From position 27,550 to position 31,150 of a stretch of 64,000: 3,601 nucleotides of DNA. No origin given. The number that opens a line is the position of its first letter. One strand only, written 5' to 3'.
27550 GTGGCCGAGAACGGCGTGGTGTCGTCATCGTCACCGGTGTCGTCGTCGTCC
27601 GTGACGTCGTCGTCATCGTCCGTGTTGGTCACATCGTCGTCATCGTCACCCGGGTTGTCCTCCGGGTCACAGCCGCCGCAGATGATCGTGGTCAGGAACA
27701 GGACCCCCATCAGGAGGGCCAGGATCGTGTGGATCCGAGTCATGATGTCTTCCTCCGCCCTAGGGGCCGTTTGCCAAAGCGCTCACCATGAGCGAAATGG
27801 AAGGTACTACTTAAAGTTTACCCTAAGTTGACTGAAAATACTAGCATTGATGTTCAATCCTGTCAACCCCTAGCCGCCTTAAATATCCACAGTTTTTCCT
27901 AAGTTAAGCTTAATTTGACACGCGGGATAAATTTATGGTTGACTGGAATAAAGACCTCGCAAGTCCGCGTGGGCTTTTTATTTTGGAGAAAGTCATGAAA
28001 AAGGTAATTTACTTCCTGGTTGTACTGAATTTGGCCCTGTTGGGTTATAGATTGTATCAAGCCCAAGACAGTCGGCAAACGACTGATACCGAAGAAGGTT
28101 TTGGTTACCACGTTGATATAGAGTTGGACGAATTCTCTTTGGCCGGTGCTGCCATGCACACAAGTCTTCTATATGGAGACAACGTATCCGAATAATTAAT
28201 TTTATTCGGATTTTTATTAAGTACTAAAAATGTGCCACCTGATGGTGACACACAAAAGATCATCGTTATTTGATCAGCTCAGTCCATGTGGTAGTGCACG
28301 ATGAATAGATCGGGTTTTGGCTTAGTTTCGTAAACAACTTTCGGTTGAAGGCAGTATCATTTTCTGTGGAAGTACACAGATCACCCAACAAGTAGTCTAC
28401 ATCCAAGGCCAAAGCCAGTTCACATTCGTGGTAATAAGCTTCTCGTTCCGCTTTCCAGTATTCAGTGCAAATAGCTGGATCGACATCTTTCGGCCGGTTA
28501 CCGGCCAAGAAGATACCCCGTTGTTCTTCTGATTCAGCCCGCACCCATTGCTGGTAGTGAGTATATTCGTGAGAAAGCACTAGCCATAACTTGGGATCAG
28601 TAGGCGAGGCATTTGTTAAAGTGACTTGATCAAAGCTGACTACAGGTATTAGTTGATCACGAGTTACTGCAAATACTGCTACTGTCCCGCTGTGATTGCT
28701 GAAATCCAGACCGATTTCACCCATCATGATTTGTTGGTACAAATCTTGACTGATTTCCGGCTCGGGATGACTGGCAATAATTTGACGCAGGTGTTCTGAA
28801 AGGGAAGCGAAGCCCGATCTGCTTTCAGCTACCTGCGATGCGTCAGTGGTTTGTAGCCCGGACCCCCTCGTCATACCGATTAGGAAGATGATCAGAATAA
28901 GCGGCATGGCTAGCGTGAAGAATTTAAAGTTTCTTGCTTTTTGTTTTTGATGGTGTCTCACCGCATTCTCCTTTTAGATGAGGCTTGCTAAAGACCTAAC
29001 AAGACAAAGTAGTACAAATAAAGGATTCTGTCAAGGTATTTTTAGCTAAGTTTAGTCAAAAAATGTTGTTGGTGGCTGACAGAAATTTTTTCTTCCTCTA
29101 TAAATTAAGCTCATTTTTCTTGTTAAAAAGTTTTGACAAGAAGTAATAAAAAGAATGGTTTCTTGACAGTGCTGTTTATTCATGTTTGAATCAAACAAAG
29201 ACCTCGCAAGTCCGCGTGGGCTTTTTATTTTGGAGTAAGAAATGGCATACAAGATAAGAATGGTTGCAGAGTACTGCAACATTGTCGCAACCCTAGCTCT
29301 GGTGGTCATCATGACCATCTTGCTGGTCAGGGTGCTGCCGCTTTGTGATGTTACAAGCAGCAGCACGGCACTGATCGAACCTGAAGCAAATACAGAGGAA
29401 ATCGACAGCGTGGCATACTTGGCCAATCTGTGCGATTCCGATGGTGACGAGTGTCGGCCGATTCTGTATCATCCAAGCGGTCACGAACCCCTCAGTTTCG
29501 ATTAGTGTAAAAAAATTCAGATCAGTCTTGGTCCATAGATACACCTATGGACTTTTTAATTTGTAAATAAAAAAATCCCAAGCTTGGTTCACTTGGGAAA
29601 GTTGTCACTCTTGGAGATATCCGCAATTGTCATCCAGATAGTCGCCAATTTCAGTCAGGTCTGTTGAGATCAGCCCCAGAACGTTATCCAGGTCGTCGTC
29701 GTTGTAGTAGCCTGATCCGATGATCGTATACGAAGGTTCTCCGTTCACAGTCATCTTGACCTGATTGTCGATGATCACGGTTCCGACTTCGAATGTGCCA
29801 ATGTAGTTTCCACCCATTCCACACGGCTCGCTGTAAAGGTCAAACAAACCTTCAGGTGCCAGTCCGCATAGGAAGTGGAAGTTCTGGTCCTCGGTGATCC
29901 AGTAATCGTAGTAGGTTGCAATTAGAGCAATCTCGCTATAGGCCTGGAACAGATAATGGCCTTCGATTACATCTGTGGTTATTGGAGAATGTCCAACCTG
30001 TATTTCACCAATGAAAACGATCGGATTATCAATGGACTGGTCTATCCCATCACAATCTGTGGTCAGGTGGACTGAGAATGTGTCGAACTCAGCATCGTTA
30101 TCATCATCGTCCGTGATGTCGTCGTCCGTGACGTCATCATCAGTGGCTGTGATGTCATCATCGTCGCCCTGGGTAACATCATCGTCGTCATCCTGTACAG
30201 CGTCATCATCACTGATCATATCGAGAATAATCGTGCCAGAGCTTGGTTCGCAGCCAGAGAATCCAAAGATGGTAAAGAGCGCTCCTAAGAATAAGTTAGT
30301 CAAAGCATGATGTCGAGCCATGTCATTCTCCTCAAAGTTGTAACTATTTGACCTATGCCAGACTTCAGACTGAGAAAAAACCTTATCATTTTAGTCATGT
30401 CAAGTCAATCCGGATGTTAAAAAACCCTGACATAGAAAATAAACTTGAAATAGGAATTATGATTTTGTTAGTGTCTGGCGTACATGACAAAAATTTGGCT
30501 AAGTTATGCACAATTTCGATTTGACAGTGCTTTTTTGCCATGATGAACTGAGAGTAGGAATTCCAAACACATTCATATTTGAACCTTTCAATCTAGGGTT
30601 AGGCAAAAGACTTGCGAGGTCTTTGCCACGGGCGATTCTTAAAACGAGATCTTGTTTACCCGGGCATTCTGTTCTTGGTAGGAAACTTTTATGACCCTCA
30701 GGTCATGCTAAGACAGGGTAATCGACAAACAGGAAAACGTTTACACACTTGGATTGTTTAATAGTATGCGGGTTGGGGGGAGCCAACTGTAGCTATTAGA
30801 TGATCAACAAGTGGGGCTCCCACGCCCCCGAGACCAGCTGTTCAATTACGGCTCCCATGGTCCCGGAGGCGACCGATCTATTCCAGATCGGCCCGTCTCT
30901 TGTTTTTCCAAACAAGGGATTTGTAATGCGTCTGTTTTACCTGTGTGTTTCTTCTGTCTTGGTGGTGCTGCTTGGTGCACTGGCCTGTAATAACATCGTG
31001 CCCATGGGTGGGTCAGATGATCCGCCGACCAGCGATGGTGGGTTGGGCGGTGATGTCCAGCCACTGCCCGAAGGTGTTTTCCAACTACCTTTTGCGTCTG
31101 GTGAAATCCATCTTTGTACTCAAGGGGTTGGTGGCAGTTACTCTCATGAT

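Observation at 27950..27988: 39-bp perfect direct repeat forming the 5' leader/RBS of two small-peptide genes, with a partial inverted third copy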

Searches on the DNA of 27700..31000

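Call 24: search_rna_families(source=window, start=27700, end=31000, threshold=evalue, max_evalue=5)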
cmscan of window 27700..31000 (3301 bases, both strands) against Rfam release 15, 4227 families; matches with E-value up to 5: 2.
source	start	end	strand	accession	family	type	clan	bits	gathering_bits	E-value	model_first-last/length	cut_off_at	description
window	29115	29242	+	RF03532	SQ2397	Cis-reg;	-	23.2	100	0.42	1-243/243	no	Cis-regulator of HTH transcription factor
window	27947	28018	-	RF00512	Leu_leader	Cis-reg; leader;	-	21.8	50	0.25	1-148/148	no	Leucine operon leader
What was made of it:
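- On Any described RNA family (Rfam 15): At E<=5 over 27700-31000 there are only two sub-threshold chance hits (call 24).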

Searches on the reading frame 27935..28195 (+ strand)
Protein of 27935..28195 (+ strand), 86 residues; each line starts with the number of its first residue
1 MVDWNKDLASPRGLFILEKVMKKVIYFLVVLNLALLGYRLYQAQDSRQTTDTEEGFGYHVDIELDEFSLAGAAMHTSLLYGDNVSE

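Call 61: search_protein_representatives(protein=window:27935-28195:+)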
Query: 86 residues. Proteins with E-value up to 0.001 (for the whole library): 2; up to 1e-10: 1; up to 1e-30: 1. The best 2 are listed.
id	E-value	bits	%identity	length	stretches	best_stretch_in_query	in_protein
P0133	7.8e-49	179.0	99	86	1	1-86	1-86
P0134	1.2e-05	41.4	27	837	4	3-64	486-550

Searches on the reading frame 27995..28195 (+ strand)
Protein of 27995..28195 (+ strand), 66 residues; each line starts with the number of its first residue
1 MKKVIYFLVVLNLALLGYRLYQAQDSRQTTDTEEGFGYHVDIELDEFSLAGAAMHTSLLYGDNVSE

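Call 11: search_protein_families(library=pfam, proteins=[window:27995-28195:+], max_evalue=0.01)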
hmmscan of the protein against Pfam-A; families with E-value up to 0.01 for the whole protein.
window:27995-28195:+ (66 aa): 0 families

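Call 16: find_encoding_contigs(protein=window:27995-28195:+, flank=10000, max_places=10)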
Protein window:27995-28195:+ (66 aa): no gene with exactly this product is on record in the collection.

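Call 78: search_protein_families(library=ncbifam, proteins=[window:27995-28195:+], max_evalue=0.01)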
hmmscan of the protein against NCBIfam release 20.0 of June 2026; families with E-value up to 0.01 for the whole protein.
window:27995-28195:+ (66 aa): 0 families

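Call 81: search_protein_families(library=padloc, proteins=[window:27995-28195:+], max_evalue=0.01)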
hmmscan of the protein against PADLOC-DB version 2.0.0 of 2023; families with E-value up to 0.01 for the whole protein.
window:27995-28195:+ (66 aa): 0 families

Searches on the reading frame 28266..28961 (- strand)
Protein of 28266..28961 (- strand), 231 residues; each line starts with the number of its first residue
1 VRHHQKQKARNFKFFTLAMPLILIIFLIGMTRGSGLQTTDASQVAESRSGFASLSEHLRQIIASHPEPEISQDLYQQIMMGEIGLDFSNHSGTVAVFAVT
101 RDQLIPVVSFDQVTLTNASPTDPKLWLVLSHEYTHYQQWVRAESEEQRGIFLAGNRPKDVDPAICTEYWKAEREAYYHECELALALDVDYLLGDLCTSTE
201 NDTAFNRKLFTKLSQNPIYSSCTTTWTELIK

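Call 11: search_protein_families(library=pfam, proteins=[window:28266-28961:-], max_evalue=0.01)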
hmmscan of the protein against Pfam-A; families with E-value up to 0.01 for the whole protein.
window:28266-28961:- (231 aa): 0 families

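Call 19: find_homologous_proteins(query=window:28266-28961:-, max_evalue=0.001)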
Query window:28266-28961:- (231 aa): 1 proteins with E <= 0.001 among 501 candidates.
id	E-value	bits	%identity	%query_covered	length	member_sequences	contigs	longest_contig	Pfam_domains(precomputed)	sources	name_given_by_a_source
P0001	1.2e-152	524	100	100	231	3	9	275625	-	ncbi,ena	-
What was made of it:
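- Tried and rejected: It has no homolog among 5.8e9 proteins (call 19).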

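Call 78: search_protein_families(library=ncbifam, proteins=[window:28266-28961:-], max_evalue=0.01)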
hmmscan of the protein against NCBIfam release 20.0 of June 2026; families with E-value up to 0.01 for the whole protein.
window:28266-28961:- (231 aa): 0 families

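Call 81: search_protein_families(library=padloc, proteins=[window:28266-28961:-], max_evalue=0.01)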
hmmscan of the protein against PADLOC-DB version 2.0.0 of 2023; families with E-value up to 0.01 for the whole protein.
window:28266-28961:- (231 aa): 0 families

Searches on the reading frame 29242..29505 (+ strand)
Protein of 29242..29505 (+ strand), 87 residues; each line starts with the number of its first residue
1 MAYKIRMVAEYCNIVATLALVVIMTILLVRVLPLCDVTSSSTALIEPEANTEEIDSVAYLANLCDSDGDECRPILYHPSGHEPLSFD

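Call 11: search_protein_families(library=pfam, proteins=[window:29242-29505:+], max_evalue=0.01)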
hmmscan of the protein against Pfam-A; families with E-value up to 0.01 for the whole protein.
window:29242-29505:+ (87 aa): 0 families

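Call 17: find_encoding_contigs(protein=window:29242-29505:+, flank=10000, max_places=10)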
Protein window:29242-29505:+ (87 aa): 9 contigs read that carry it; 9 places shown.
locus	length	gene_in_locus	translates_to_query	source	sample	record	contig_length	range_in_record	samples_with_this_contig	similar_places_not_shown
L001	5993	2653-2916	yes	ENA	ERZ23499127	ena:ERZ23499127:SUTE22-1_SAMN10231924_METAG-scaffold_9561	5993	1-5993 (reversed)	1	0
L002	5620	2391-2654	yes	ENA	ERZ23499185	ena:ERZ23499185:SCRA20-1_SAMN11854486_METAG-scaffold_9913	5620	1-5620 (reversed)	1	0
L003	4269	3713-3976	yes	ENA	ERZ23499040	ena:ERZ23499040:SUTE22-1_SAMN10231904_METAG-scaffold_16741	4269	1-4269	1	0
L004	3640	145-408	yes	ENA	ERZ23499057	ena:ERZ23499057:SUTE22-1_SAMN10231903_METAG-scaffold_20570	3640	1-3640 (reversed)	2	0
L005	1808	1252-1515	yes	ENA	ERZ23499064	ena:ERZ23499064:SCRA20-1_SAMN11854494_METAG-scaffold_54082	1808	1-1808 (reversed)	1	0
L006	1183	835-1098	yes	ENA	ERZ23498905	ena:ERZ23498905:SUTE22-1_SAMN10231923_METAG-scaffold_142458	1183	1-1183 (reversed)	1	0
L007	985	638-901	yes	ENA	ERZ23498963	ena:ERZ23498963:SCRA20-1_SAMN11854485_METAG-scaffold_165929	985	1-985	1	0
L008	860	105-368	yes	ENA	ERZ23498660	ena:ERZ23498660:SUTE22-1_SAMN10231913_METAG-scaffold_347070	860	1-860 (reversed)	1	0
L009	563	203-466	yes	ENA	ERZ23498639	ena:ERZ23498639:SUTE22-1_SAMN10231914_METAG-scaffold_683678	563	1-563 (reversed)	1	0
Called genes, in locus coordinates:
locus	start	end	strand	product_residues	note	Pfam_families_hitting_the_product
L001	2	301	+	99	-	?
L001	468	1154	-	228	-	-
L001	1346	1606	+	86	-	-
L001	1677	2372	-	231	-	-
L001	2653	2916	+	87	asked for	-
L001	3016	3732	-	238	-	-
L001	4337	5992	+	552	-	?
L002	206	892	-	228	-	-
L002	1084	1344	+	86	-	-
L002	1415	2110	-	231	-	-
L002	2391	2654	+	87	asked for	-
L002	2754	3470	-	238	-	-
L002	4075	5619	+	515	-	?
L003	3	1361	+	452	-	?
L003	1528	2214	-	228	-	-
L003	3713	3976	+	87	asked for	-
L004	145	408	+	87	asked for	-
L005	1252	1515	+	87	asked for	-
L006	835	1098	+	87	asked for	-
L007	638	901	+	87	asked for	-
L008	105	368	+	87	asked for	-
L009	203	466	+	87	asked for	-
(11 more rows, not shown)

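Call 41: find_homologous_proteins(query=A2, max_evalue=0.01)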
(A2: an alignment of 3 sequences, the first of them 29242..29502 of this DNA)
Query A2 (3 sequences) (87 aa, profile of the alignment): 11 proteins with E <= 0.01 among 44 candidates.
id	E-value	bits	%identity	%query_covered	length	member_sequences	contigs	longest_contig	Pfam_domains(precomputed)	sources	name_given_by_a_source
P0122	1.4e-45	172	74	100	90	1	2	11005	-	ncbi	ncbi:MAG: hypothetical protein ABIH67_02430 [Candidatus Uhrbacteria bacterium]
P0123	2.6e-42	161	76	100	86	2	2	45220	-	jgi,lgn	-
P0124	2.5e-41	158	93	100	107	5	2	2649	-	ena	-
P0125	1.5e-30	123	62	100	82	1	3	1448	-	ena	-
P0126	1.1e-19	89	66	33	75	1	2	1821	-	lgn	-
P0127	1.3e-14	72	58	55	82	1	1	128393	-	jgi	jgi:hypothetical protein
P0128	2.6e-12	65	67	34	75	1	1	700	-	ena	-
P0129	2.7e-12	65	63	48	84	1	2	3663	-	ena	-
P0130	9.4e-8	50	37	86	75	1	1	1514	-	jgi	-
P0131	1.2e-7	50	37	85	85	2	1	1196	-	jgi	-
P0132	1.8e-6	46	34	100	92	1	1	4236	-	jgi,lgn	-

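Call 43: find_encoding_contigs(protein=P0124, flank=5000, max_places=5)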
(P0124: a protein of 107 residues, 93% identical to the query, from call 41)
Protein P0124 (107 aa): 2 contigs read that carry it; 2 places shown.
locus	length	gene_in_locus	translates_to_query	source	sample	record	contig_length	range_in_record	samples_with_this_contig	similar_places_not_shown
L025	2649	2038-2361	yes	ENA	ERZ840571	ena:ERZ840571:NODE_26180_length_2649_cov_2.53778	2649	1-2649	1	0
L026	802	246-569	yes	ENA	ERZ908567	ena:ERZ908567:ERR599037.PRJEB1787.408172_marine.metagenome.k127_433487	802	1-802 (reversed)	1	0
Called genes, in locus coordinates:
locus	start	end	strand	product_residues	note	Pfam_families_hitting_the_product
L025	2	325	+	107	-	?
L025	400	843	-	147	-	PF13366:PDDEXK_3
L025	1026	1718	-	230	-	-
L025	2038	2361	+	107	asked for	-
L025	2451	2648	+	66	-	?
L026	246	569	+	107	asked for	-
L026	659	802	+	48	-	?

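Call 44: find_encoding_contigs(protein=P0123, flank=8000, max_places=3)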
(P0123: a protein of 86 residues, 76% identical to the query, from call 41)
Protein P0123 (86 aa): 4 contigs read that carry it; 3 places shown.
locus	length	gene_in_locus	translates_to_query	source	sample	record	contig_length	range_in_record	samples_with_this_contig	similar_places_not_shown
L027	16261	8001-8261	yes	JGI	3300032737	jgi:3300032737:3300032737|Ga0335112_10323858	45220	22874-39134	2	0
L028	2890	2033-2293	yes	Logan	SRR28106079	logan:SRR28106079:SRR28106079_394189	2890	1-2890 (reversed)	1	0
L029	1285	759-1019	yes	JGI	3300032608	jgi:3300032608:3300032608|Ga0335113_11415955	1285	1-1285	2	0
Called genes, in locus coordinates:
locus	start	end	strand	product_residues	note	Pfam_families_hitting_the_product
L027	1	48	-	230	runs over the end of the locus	-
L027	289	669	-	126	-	-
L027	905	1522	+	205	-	PF10026:DUF2268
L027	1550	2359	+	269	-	PF10026:DUF2268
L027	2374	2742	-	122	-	-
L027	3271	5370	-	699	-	-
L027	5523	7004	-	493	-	PF00587:tRNA-synt_2b, PF03129:HGTP_anticodon, PF09180:ProRS-C_1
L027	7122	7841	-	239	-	-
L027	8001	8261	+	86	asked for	-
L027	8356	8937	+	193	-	PF01797:Y1_Tnp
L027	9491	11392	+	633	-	PF01551:Peptidase_M23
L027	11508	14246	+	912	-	-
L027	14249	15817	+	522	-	-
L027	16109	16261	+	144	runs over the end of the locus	PF12666:PrgI (weak)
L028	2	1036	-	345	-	?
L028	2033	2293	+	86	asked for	-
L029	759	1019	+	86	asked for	-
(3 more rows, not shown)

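Call 45: find_encoding_contigs(protein=P0125, flank=5000, max_places=4)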
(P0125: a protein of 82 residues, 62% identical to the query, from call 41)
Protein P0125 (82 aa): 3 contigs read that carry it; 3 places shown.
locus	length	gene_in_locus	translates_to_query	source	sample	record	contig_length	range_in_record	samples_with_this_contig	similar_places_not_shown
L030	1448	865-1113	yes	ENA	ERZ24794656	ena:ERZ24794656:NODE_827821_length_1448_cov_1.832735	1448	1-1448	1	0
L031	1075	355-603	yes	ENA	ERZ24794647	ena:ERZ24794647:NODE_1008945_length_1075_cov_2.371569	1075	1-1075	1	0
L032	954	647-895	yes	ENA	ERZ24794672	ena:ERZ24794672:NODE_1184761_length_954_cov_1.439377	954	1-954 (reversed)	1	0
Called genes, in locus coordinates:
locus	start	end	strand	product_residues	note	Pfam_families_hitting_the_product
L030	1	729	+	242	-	?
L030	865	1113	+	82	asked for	-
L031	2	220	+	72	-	?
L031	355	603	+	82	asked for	-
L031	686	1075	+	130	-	?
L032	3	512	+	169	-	?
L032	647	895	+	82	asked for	-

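Call 46: find_encoding_contigs(protein=P0129, flank=5000, max_places=3)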
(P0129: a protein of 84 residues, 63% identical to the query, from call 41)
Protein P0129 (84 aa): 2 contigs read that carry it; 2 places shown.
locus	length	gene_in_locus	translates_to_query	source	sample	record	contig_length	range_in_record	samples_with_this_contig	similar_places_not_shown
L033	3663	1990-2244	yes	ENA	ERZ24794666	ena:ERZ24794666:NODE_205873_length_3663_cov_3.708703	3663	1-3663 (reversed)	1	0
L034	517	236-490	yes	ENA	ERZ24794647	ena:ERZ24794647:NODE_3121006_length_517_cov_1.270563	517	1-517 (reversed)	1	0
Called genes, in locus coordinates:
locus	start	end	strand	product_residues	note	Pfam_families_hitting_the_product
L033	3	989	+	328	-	?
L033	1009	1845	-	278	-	-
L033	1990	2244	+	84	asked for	-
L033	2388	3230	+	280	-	PF01797:Y1_Tnp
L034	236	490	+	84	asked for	-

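Call 53: find_encoding_contigs(protein=P0132, flank=5000, max_places=3)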
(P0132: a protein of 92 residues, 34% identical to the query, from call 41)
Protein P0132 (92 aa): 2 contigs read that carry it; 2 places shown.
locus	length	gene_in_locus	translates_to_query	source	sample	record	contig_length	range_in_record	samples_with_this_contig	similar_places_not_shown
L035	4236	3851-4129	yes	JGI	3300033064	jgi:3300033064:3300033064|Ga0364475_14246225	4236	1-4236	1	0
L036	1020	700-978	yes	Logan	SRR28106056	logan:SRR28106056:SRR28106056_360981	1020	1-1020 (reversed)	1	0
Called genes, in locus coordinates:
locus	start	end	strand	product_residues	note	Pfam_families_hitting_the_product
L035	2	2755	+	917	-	?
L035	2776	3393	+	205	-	-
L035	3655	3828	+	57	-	-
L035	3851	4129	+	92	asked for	-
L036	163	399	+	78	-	-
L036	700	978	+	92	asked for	-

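Call 54: find_encoding_contigs(protein=P0130, flank=5000, max_places=3)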
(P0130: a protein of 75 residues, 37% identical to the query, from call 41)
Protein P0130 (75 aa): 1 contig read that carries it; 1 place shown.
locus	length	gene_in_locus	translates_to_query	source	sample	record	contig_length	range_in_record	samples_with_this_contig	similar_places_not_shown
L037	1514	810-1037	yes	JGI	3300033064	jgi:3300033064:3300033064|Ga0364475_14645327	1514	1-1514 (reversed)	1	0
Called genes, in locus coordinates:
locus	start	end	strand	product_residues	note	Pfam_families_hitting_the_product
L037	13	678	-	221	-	-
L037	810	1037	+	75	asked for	-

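Call 58: search_protein_families(library=pfam, proteins=[L027:8356-8937:+, L033:2388-3230:+, L025:1026-1718:-, L027:7122-7841:-, L037:13-678:-], max_evalue=0.01)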
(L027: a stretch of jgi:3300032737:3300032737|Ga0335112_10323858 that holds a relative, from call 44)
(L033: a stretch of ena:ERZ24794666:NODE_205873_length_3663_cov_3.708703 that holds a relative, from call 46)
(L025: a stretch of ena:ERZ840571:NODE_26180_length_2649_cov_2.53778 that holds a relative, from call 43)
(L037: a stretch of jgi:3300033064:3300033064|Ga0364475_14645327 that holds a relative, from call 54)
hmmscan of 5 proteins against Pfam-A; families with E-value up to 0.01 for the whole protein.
L027:8356-8937:+ (193 aa): 1 family
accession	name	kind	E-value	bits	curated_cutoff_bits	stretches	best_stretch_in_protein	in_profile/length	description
PF01797.21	Y1_Tnp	-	2e-14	54.2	23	1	15-110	8-109/121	Transposase IS200 like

L033:2388-3230:+ (280 aa): 1 family
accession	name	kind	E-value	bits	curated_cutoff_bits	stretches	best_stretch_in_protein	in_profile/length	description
PF01797.21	Y1_Tnp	-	2.3e-09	37.9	23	1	13-119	6-117/121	Transposase IS200 like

L025:1026-1718:- (230 aa): 0 families

L027:7122-7841:- (239 aa): 0 families

L037:13-678:- (221 aa): 0 families
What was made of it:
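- On Dispersed repeats (REP/BIME/MITE): Y1_Tnp genes are present next to ORF2 and M23 in relatives (call 58).
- Closest known: IS200 left-end stem-loop / REP-RAYT hairpins. Same: Y1_Tnp genes are adjacent in several relatives (call 58).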

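Call 78: search_protein_families(library=ncbifam, proteins=[window:29242-29505:+], max_evalue=0.01)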
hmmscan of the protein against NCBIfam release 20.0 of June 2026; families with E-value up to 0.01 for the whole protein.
window:29242-29505:+ (87 aa): 0 families

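Call 81: search_protein_families(library=padloc, proteins=[window:29242-29505:+], max_evalue=0.01)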
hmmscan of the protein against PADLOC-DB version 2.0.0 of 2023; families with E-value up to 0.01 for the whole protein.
window:29242-29505:+ (87 aa): 0 families
